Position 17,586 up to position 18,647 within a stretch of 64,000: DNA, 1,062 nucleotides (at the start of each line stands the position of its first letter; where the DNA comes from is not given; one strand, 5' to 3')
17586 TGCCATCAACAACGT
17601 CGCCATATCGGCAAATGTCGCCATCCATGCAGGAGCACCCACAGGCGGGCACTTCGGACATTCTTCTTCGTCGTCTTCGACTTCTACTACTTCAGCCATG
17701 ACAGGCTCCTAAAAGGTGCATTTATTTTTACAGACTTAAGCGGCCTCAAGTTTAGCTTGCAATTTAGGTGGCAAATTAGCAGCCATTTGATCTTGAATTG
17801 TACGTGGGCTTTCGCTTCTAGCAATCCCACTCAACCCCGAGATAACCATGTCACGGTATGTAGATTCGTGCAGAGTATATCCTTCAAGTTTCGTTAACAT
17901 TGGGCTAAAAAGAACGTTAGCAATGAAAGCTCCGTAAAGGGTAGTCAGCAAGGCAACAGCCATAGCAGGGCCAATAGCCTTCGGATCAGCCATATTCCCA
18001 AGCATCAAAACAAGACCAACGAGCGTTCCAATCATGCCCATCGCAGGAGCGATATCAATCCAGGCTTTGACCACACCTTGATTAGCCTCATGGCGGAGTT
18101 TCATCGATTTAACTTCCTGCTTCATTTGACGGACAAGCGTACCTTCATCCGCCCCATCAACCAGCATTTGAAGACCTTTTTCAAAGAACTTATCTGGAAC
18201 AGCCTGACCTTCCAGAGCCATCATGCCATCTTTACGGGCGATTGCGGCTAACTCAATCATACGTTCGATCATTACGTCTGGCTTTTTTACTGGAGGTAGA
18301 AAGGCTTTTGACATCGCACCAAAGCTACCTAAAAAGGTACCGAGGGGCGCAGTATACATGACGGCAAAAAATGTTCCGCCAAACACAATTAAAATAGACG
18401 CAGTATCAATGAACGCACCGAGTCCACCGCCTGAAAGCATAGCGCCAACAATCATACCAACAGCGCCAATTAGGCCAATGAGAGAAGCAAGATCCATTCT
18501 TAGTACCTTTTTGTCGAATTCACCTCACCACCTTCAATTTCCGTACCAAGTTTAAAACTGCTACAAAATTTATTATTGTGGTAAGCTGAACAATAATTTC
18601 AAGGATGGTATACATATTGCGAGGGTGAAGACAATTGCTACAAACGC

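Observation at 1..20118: AT-rich, gamma-type polar flagellar island inside an alphaproteobacterium-like, higher-GC chromosome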

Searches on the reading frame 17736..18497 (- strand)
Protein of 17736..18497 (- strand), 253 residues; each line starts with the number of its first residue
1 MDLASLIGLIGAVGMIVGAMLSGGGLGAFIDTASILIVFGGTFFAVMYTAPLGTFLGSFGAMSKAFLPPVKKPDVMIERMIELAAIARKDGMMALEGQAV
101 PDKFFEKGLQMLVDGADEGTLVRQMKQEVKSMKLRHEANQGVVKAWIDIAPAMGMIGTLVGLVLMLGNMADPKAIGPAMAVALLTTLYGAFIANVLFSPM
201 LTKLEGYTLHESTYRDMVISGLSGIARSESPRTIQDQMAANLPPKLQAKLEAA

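Call 7: search_protein_families(library=pfam, proteins=[window:17736-18497:-], max_evalue=0.001)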
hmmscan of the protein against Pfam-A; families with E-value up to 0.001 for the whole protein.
window:17736-18497:- (253 aa): 2 families
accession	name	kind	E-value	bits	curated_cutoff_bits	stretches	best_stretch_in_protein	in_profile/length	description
PF01618.21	MotA_ExbB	-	7e-27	94.1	22.9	1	99-215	4-125/127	MotA/TolQ/ExbB proton channel family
PF20560.3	MotA_N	-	0.00094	19.8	27.3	1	6-88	1-85/91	Motility protein A N-terminal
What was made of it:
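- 17736..18497 (-): motA, PomA-like stator subunit. Pfam MotA_ExbB (call 7).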

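Call 8: search_protein_families(library=ncbifam, proteins=[window:17736-18497:-], max_evalue=0.01)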
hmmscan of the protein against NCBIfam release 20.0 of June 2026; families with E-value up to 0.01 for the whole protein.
window:17736-18497:- (253 aa): 7 families
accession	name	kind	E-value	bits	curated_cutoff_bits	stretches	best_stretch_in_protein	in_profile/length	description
NF006527.0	PRK08990.1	equivalog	7.3e-81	271.2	341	1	1-243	1-243/254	flagellar motor protein PomA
NF006583.0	PRK09109.1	equivalog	1.4e-55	188.1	237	1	1-239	1-242/246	flagellar motor protein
NF005383.1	PRK06926.1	equivalog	4.2e-55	186.7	394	1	2-243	5-251/271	flagellar motor protein MotP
NF005997.1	PRK08124.1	equivalog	4.7e-46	156.8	340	1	1-251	1-255/259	flagellar motor stator protein MotA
NF006284.1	PRK08456.1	equivalog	6.2e-36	123.9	380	1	1-242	1-245/252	flagellar motor stator protein MotA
NF005237.0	PRK06743.1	equivalog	1.1e-31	110.2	373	1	2-234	19-257/277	flagellar motor protein MotP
TIGR03818.1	MotA1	equivalog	2e-14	53.4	303.8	2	112-231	133-254/282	flagellar motor stator protein MotA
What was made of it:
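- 17736..18497 (-): NCBIfam PomA at 271 bits, under the 341-bit cut-off (call 8).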

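Call 9: find_encoding_contigs(protein=window:17736-18497:-, flank=10000, max_places=10)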
Protein window:17736-18497:- (253 aa): 22 contigs read that carry it; 10 places shown.
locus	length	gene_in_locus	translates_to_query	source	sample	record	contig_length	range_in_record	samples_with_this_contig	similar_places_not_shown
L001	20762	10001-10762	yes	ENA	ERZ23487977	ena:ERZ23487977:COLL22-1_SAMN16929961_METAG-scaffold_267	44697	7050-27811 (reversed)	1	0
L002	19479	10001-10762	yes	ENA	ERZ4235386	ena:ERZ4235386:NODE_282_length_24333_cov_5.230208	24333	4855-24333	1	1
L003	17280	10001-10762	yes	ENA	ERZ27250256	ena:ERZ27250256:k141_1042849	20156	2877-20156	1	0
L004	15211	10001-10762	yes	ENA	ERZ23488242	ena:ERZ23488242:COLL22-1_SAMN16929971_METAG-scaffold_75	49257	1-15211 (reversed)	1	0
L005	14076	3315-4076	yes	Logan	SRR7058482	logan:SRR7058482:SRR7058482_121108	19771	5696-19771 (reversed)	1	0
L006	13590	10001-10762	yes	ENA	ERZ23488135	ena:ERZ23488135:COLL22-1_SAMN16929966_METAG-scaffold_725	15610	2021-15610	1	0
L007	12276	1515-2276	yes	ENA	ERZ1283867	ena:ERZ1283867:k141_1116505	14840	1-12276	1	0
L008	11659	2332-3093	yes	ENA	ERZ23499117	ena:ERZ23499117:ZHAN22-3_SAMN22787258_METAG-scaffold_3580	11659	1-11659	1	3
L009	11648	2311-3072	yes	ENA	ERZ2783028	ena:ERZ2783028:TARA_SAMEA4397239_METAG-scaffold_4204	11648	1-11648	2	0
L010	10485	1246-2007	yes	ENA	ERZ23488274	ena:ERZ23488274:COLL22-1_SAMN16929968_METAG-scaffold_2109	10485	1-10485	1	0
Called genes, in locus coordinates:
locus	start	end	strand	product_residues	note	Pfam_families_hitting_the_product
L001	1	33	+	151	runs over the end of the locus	-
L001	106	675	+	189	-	PF13560:HTH_31, PF01381:HTH_3, PF07883:Cupin_2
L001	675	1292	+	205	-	PF01810:LysE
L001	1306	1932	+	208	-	PF01810:LysE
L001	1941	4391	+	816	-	PF01266:DAO, PF13738:Pyr_redox_3 (faint), PF16350:FAO_M, PF01571:GCV_T, PF08669:GCV_T_C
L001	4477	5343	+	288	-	PF02574:S-methyl_trans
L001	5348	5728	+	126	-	-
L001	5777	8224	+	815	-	PF00890:FAD_binding_2 (weak), PF01266:DAO, PF01494:FAD_binding_3 (faint), PF07992:Pyr_redox_2 (faint), PF16350:FAO_M, PF01571:GCV_T, PF08669:GCV_T_C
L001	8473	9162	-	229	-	PF05951:Peptidase_M15_2, PF08291:Peptidase_M15_3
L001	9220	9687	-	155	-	PF07603:Lcl_C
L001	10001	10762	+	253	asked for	PF01618:MotA_ExbB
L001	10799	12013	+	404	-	PF13677:MotB_plug, PF00691:OmpA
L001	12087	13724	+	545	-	PF07195:FliD_C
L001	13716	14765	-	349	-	PF00158:Sigma54_activat, PF01078:Mg_chelatase (faint), PF14532:Sigma54_activ_2, PF07728:AAA_5 (weak), PF25601:AAA_lid_14, PF02954:HTH_8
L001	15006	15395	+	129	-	PF02979:NHase_alpha (faint)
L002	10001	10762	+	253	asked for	PF01618:MotA_ExbB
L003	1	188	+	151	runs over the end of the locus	PF13185:GAF_2 (weak)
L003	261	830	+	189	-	PF13560:HTH_31, PF01381:HTH_3, PF07883:Cupin_2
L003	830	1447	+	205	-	PF01810:LysE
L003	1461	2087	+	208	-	PF01810:LysE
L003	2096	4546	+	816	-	PF01266:DAO, PF13738:Pyr_redox_3 (faint), PF16350:FAO_M, PF01571:GCV_T, PF08669:GCV_T_C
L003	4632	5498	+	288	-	PF02574:S-methyl_trans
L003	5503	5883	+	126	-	-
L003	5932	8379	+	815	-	PF00890:FAD_binding_2 (weak), PF01266:DAO, PF01494:FAD_binding_3 (faint), PF07992:Pyr_redox_2 (faint), PF16350:FAO_M, PF01571:GCV_T, PF08669:GCV_T_C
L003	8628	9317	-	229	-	PF05951:Peptidase_M15_2, PF08291:Peptidase_M15_3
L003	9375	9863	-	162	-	PF07603:Lcl_C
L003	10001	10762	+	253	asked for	PF01618:MotA_ExbB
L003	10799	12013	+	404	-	PF13677:MotB_plug, PF00691:OmpA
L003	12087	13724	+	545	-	PF07195:FliD_C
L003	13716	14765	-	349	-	PF00158:Sigma54_activat, PF01078:Mg_chelatase (faint), PF14532:Sigma54_activ_2, PF07728:AAA_5 (weak), PF25601:AAA_lid_14, PF02954:HTH_8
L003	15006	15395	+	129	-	PF02979:NHase_alpha (faint)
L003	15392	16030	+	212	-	-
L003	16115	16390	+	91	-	PF01527:HTH_Tnp_1, PF13542:HTH_Tnp_ISL3 (weak), PF06056:Terminase_5 (faint), PF13384:HTH_23 (weak)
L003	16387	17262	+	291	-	PF13276:HTH_21, PF00665:rve, PF13683:rve_3, PF13333:rve_2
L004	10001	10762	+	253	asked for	PF01618:MotA_ExbB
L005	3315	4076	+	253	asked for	PF01618:MotA_ExbB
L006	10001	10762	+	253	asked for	PF01618:MotA_ExbB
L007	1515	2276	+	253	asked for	PF01618:MotA_ExbB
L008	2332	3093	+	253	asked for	PF01618:MotA_ExbB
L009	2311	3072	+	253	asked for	PF01618:MotA_ExbB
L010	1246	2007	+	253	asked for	PF01618:MotA_ExbB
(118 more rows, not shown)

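Call 14: find_related_loci(query=window:17736-18497:-, collection=genome_contigs, flank=10000)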
Query window:17736-18497:- (253 aa) in genome_contigs; peptide patterns used: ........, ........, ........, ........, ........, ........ (x = any residue, [..] = any of these).
488 stretches matched a pattern; 407 encode a relative of the query (tblastn E <= 1e-3); the best 80 are kept; 80 distinct loci.
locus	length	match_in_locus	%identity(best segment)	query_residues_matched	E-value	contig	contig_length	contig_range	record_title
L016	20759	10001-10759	87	1-253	8e-145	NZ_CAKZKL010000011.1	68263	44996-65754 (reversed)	MAG: uncultured Lentibacter sp. isolate ERR2094171_bin.5_CONCOCT_v1.1_MAG ERZ650152.351, whole genome shotgun sequence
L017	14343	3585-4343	86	1-253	2e-143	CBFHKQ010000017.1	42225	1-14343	MAG: uncultured Pseudosulfitobacter sp. isolate AGTU_32_bin_40_indstr genome assembly, contig: AGTU_32_bin_40_indstr_c17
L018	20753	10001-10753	86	1-251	8e-143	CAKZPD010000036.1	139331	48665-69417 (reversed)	MAG TPA_asm: uncultured Sulfitobacter sp. isolate ERR2094171_bin.31_CONCOCT_v1.1_MAG genome assembly, contig: ERZ650152.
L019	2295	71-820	84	1-250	2e-150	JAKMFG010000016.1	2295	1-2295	MAG: Alphaproteobacteria bacterium isolate MOX_bin66 PPB.contigs.fa_k127_137680, whole genome shotgun sequence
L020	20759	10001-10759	84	1-253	2e-141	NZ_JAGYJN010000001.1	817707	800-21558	MAG: Roseicyclus sp. isolate M30B42 1, whole genome shotgun sequence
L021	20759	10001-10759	84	1-253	1e-141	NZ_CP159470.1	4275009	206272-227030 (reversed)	Seohaeicola saemankumensis strain ac14 chromosome, complete genome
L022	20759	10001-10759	83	1-253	4e-141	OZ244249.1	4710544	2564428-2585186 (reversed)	MAG: Paracoccaceae bacterium isolate e42669d6-ef2b-4b89-b85b-4eb5866e1337 genome assembly, chromosome: 1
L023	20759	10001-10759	83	1-253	8e-141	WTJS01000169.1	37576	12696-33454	MAG: Alphaproteobacteria bacterium isolate PL36330bin_25 NODE_272_length_37576_cov_6.358359, whole genome shotgun sequen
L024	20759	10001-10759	82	1-253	7e-141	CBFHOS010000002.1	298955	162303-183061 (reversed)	MAG: Candidatus Puniceispirillaceae bacterium isolate AGTU_79_bin_5_strict genome assembly, contig: AGTU_79_bin_5_strict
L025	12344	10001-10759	83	1-253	2e-140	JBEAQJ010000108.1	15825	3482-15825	MAG: Pseudomonadota bacterium isolate muddycreek_2019_sw_WHONDRS-S19S_0082_B_bin.39 scaffold_2463868, whole genome shotg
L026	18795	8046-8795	84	1-250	3e-140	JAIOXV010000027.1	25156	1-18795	MAG: Rhodobacteraceae bacterium isolate Tobar13m-G4 Tobar13m-C2173, whole genome shotgun sequence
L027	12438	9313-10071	83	1-253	7e-140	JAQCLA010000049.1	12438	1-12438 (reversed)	MAG: Proteobacteria bacterium isolate casp40-mb.90 NODE_11977_length_12438_cov_0.127482, whole genome shotgun sequence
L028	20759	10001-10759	82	1-253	8e-139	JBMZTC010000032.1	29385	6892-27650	MAG: Candidatus Puniceispirillaceae bacterium isolate ME_XS_2302_7_bin_24 ME_XS_2302_7_bin_24_31, whole genome shotgun s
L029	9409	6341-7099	83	1-253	6e-139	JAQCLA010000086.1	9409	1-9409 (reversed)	MAG: Proteobacteria bacterium isolate casp40-mb.90 NODE_17085_length_9409_cov_0.116756, whole genome shotgun sequence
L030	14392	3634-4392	81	1-253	3e-138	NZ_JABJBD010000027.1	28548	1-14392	MAG: Candidatus Puniceispirillum sp. isolate SI073_bin23 k141_3072036, whole genome shotgun sequence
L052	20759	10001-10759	86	1-253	1e-134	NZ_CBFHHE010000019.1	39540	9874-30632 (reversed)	MAG: Nereida sp. isolate AGTU_22_bin_13_indper AGTU_22_bin_13_indper_c19, whole genome shotgun sequence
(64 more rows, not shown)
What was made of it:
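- One MAG is labelled Gammaproteobacteria (call 14). All but one of the 80 best MotA hits carry alphaproteobacterial or unspecific labels (call 14).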

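Call 46: search_solved_structures(query=window:17736-18497:-, max_evalue=0.00001)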
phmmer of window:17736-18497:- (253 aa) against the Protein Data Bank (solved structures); distinct sequences matched with E-value up to 0.00001: 10.
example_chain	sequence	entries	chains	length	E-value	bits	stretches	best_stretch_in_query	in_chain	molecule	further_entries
8brd_D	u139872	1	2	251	2.3e-60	207.2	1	1-238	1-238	Chemotaxis protein PomA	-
8bri_A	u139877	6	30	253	2.6e-60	207.1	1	1-238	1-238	Chemotaxis protein PomA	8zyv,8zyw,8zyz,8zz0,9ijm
8brd_A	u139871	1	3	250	5.2e-59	202.8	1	3-238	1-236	Chemotaxis protein PomA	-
8ucs_C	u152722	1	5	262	6.2e-43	150.2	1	2-248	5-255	Motility protein A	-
6ysf_E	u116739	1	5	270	6.9e-43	150.1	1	2-248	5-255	Chemotaxis MotA protein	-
9lu9_A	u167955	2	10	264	8.3e-40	140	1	1-235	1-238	Flagellar motor protein MotA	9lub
9luc_C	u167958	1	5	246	9.4e-40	139.8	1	1-232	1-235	Flagellar motor protein MotA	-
8gqy_A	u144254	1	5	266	7e-39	137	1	1-245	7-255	Motility protein A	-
6ysl_G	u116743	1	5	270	3.4e-31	111.8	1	1-249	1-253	Motility protein A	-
6ykm_A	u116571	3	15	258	3.5e-22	82.3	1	1-237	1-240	Chemotaxis protein MotA, putative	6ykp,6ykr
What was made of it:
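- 17736..18497 (-): Best PDB match is Vibrio PomA at 207 bits (call 46).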

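Call 57: search_protein_families(library=pfam, proteins=[L016:667-2652:-, L016:3208-5190:-, L016:5332-6612:-, L016:6860-8107:-, L016:8107-9063:+, L052:7-2748:+, L052:3070-4581:+, L052:4581-5657:+, L052:5654-6355:+, L052:6625-9168:+], max_evalue=0.00001)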
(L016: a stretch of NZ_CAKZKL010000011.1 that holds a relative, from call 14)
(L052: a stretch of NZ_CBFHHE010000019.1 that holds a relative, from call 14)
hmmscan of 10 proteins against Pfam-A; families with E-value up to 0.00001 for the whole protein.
L016:667-2652:- (661 aa): 2 families
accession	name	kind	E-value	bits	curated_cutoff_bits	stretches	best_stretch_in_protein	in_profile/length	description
PF00999.27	Na_H_Exchanger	-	1.2e-50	173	26.2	1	55-436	2-374/375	Sodium/hydrogen exchanger, transmembrane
PF02254.24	TrkA_N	-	8.8e-26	90.9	23.8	1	464-578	1-115/116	TrkA-N domain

L016:3208-5190:- (660 aa): 0 families

L016:5332-6612:- (426 aa): 3 families
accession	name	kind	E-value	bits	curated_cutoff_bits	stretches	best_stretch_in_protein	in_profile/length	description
PF01053.26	Cys_Met_Meta_PP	-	7.6e-119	397.1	27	1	6-421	1-380/381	Cys/Met metabolism PLP-dependent enzyme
PF01041.23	DegT_DnrJ_EryC1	-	3.4e-09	36.8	19.8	1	60-185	24-149/360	DegT/DnrJ/EryC1/StrS aminotransferase family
PF00155.27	Aminotran_1_2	-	4.5e-06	26.5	19.7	1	65-182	47-186/361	Aminotransferase class I and II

L016:6860-8107:- (415 aa): 0 families

L016:8107-9063:+ (318 aa): 0 families

L052:7-2748:+ (913 aa): 4 families
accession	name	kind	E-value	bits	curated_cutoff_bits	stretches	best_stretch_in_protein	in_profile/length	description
PF07733.18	DNA_pol3_alpha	-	5e-101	338.1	23.9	1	43-307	2-260/260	Bacterial DNA polymerase III alpha NTPase domain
PF17657.6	DNA_pol3_finger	-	3e-58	196.3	22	1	335-490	9-166/166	Bacterial DNA polymerase III alpha subunit finger domain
PF14579.12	HHH_6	-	2.1e-20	73.2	25.6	1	567-656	4-90/90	Helix-hairpin-helix motif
PF01336.31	tRNA_anti-codon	-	2.1e-07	31.2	27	1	752-825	2-72/75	OB-fold nucleic acid binding domain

L052:3070-4581:+ (503 aa): 3 families
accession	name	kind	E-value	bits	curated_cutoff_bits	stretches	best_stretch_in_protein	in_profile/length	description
PF13393.11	tRNA-synt_His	-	2.5e-40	139.1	25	1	26-374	1-308/308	Histidyl-tRNA synthetase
PF03129.25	HGTP_anticodon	-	1e-09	38.8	21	1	392-497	2-93/94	Anticodon binding domain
PF00587.30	tRNA-synt_2b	-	1e-07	32.6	29.3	1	87-380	4-177/179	tRNA synthetase class II core domain (G, H, P, S and T)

L052:4581-5657:+ (358 aa): 1 family
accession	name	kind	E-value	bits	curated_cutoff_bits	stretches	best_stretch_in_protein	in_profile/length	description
PF13393.11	tRNA-synt_His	-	1.9e-28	100.1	25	2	6-169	12-179/308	Histidyl-tRNA synthetase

L052:5654-6355:+ (233 aa): 1 family
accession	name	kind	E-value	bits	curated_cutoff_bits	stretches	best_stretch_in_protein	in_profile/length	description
PF01634.23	HisG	-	4.2e-34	118.2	25.5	1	54-225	3-154/158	ATP phosphoribosyltransferase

L052:6625-9168:+ (847 aa): 3 families
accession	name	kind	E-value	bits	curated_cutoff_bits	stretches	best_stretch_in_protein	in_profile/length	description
PF02867.20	Ribonuc_red_lgC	-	1.3e-127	427.1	23.9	1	179-645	2-523/523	Ribonucleotide reductase, barrel domain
PF00317.26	Ribonuc_red_lgN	-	9.1e-13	48.5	28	1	101-173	5-76/77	Ribonucleotide reductase, all-alpha domain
PF12637.14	TSCPD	-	5.3e-12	46.3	22.8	1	696-789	8-88/88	TSCPD domain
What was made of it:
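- Closest known: fla3-type clusters of Nereida ignava and of Nereida, Lentibacter and Sulfitobacter MAGs. Different: The chromosomal neighbours are different in each (call 57).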
